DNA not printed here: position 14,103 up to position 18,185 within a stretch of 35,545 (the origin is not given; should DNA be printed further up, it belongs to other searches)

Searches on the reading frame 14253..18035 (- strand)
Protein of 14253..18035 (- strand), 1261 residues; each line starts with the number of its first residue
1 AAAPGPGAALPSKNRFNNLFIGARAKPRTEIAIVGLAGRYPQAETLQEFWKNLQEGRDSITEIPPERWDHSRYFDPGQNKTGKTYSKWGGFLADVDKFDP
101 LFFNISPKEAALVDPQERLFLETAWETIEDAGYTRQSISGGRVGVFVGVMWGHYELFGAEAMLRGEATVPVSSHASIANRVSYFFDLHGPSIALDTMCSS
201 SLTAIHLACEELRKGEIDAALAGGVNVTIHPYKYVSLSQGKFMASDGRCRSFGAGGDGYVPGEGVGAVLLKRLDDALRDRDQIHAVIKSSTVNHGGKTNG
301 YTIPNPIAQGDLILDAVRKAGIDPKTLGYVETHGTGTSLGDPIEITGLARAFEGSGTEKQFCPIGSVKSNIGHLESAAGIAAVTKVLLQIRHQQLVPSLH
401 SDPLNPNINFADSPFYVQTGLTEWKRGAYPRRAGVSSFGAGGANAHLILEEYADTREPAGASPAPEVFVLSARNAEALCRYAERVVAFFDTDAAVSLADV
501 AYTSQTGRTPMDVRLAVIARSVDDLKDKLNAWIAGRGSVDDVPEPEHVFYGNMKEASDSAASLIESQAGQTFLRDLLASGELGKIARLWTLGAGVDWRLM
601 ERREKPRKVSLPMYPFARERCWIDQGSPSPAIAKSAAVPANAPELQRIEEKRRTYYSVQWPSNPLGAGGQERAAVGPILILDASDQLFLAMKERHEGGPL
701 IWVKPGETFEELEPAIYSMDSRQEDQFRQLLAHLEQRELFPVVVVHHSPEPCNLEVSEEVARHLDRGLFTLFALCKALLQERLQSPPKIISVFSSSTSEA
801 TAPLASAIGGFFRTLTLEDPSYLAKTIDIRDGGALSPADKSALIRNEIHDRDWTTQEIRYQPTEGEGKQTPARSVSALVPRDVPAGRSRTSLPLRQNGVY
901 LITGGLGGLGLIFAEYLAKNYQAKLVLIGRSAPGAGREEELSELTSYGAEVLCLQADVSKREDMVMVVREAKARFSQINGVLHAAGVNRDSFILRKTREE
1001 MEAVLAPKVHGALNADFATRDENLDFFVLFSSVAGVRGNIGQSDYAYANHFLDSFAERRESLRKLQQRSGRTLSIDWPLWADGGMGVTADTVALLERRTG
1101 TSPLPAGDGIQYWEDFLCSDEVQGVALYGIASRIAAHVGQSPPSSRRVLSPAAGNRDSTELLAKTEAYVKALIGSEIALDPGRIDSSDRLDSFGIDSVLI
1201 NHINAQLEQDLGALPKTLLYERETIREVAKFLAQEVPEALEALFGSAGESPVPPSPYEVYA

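Call 22: search_protein_families(library=pfam, proteins=[window:14253-18035:-], max_evalue=0.00001)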
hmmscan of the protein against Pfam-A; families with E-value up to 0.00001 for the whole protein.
window:14253-18035:- (1261 aa): 10 families
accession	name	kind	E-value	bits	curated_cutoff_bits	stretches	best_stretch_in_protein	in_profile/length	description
PF00109.32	ketoacyl-synt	-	1.7e-93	313.3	20.8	1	30-276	3-252/252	Beta-ketoacyl synthase, N-terminal domain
PF08659.16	KR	-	1.2e-54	185.4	22.6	1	898-1082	1-180/180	KR domain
PF02801.28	Ketoacyl-synt_C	-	8e-39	132.8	20.8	1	284-401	1-118/119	Beta-ketoacyl synthase, C-terminal domain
PF21394.3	Beta-ketacyl_N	-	3.8e-33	114.9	26.9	1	676-832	1-156/170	Beta-ketoacyl synthase-like, N-terminal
PF22621.2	CurL-like_PKS_C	-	1.2e-17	64.1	27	1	467-529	2-64/64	CurL-like, PKS C-terminal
PF16197.11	KAsynt_C_assoc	-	7e-17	62.3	33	1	405-514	2-107/111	Ketoacyl-synthetase C-terminal extension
PF22336.2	RhiE-like_linker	-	3.1e-16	59.6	27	1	469-536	1-67/67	RhiE-like, KS-MAT linker domain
PF00106.31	adh_short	-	6.7e-15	55.5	26.6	1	900-1057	3-161/195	short chain dehydrogenase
PF00550.31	PP-binding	-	2.5e-08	34.5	20.8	1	1168-1232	2-67/67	Phosphopantetheine attachment site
PF13561.12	adh_short_C2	-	4e-08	33.6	27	1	908-1014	7-110/236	Enoyl-(Acyl carrier protein) reductase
